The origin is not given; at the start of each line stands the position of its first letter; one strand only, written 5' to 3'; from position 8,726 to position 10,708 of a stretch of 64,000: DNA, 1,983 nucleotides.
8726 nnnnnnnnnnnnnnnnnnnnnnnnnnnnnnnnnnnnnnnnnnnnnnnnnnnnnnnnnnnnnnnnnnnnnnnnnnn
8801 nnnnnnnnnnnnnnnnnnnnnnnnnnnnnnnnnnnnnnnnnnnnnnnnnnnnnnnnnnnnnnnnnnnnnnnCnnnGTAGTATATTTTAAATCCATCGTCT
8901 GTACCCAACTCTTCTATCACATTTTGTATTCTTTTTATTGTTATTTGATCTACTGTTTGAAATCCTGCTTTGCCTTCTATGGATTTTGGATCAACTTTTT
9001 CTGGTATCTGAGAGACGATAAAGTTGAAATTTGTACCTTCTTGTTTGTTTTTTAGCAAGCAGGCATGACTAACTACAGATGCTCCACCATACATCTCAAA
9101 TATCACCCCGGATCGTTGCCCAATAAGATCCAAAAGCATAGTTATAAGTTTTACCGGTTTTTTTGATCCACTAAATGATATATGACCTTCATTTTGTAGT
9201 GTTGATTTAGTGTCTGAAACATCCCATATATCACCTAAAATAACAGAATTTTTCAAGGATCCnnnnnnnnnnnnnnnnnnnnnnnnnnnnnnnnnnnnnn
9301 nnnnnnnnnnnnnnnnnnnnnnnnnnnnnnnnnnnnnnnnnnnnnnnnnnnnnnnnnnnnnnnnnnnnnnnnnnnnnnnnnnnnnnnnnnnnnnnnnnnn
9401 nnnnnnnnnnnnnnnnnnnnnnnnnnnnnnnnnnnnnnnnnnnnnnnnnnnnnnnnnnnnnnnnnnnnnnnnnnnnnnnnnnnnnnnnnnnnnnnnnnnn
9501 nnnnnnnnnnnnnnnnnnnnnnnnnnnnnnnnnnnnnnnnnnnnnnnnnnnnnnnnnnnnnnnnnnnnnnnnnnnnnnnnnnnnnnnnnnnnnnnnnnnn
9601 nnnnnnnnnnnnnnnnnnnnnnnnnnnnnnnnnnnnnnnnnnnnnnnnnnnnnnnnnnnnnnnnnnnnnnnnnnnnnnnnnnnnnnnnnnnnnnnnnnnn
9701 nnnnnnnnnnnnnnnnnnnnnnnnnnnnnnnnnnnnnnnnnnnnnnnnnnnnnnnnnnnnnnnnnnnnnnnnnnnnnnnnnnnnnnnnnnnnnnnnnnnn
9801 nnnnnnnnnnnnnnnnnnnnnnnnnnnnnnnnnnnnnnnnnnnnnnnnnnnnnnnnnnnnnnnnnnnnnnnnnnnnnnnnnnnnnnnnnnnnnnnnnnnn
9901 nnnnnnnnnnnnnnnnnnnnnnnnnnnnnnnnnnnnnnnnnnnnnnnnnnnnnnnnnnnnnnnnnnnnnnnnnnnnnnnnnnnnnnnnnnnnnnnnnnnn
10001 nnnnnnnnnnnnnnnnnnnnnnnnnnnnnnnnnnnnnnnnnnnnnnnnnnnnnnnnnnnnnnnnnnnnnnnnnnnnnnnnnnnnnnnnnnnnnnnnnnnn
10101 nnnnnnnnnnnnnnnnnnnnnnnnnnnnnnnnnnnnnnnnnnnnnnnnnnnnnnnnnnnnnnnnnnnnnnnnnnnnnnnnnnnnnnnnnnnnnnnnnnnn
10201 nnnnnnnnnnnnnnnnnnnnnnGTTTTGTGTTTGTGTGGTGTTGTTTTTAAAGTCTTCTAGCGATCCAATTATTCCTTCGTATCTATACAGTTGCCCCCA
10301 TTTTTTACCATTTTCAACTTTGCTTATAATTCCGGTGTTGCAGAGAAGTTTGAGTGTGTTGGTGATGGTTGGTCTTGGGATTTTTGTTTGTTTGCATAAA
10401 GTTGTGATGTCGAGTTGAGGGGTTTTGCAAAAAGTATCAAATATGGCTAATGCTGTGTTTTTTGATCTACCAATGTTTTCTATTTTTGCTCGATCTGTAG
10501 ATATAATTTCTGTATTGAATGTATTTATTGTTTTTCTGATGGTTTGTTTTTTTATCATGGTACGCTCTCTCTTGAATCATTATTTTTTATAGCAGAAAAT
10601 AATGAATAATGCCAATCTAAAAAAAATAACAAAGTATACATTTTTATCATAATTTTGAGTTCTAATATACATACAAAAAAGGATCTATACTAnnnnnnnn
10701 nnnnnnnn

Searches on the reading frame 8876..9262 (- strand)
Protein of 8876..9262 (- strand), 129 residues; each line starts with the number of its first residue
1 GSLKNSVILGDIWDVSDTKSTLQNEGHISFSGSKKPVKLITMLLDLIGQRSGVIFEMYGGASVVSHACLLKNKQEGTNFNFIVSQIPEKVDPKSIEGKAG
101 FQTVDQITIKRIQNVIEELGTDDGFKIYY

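Call 46: search_solved_structures(query=window:8876-9262:-, max_evalue=10, show_alignments=5)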
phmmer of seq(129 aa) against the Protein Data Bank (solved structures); distinct sequences matched with E-value up to 10: 3.
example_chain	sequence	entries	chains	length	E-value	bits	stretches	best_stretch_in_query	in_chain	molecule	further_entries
4zcf_A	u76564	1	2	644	3.2e-07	33.5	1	34-128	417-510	Restriction endonuclease EcoP15I, modification subunit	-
7dsu_A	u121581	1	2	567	0.0078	19.3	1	31-81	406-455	Mbo45V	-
6k0w_B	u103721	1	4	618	0.28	14.3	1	49-128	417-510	Adenine specific DNA methyltransferase (Mod)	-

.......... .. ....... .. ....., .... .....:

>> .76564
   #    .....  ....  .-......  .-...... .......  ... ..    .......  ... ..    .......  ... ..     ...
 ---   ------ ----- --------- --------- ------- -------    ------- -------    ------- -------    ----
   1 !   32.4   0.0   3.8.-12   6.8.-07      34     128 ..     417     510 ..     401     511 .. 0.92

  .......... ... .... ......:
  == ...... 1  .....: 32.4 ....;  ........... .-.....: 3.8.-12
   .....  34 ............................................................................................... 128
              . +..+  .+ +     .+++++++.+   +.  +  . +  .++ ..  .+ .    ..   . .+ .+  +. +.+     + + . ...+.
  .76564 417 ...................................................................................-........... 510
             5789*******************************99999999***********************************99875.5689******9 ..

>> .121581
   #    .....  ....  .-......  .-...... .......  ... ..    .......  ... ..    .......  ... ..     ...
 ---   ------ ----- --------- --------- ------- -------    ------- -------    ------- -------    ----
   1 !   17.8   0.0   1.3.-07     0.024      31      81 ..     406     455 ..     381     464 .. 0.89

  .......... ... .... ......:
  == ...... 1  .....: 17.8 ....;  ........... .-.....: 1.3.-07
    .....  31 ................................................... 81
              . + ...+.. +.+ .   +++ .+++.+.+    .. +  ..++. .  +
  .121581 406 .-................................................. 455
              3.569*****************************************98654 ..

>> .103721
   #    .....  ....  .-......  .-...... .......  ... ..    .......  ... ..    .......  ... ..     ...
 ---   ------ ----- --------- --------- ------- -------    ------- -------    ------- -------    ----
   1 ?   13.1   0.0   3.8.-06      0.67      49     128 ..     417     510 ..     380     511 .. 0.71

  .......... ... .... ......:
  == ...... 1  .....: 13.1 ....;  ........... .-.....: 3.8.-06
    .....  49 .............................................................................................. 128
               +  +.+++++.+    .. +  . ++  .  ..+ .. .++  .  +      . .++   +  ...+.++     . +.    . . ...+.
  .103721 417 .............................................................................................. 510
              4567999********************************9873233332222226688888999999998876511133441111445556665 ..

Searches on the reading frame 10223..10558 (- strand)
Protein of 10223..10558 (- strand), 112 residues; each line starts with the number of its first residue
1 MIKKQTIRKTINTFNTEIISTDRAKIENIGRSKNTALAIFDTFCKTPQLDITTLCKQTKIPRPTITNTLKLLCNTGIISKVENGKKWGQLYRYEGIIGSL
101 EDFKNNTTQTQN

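Call 69: search_protein_representatives(protein=window:10223-10558:-)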
Query: 112 residues. Proteins with E-value up to 0.001 (for the whole library): 34; up to 1e-10: 4; up to 1e-30: 0. The best 34 are listed.
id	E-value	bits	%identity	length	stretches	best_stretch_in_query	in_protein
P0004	7.0e-27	110.0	56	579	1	8-112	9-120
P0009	5.1e-18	81.6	46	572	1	5-112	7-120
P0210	2.5e-15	72.9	35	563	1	2-112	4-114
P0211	2.0e-12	63.6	37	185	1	12-100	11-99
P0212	3.0e-08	50.2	38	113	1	19-100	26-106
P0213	3.6e-08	49.9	37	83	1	4-74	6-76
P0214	7.2e-08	49.0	33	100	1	16-95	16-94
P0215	4.7e-07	46.3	32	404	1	13-101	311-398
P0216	4.9e-07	46.3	33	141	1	9-101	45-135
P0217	5.1e-07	46.2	38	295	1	20-100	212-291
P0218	1.3e-06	44.9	38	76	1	27-98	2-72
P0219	2.3e-06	44.1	33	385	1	9-95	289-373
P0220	2.3e-06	44.1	34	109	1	11-100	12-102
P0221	2.3e-06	44.1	33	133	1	4-100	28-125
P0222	2.4e-06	44.1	35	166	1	17-97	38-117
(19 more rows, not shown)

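Call 70: search_protein_families(library=pfam, proteins=[window:10223-10558:-], max_evalue=10)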
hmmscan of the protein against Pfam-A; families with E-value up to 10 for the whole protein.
window:10223-10558:- (112 aa): 10 families
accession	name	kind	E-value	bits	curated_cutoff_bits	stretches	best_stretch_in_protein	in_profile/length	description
PF12802.13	MarR_2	-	0.00071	20.1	27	1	47-84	18-56/61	MarR family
PF01978.25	TrmB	-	0.0028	17.9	25.6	1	46-85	20-59/68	Sugar-specific transcriptional regulator TrmB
PF21248.3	SoFic-like_C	-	0.0046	17.6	27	1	46-86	28-68/76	Protein adenylyltransferase SoFic-like, C-terminal domain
PF09339.16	HTH_IclR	-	0.0085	16.3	22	1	36-80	5-50/52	IclR helix-turn-helix domain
PF13412.12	HTH_24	-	0.035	14.1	21.9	1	35-78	4-47/48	Winged helix-turn-helix DNA-binding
PF14394.12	DUF4423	-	0.059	13.6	30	1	44-86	32-73/165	Domain of unknown function (DUF4423)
PF01022.26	HTH_5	-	0.068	13.5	22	1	49-80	16-47/47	Bacterial regulatory protein, arsR family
PF08279.18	HTH_11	-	0.073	13.4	25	1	47-78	14-47/55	HTH domain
PF13551.12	HTH_29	-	0.15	12.6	28.1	0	3-17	25-39/64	Winged helix-turn helix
PF13730.12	HTH_36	-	0.17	12.2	25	1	50-78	27-55/55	Helix-turn-helix domain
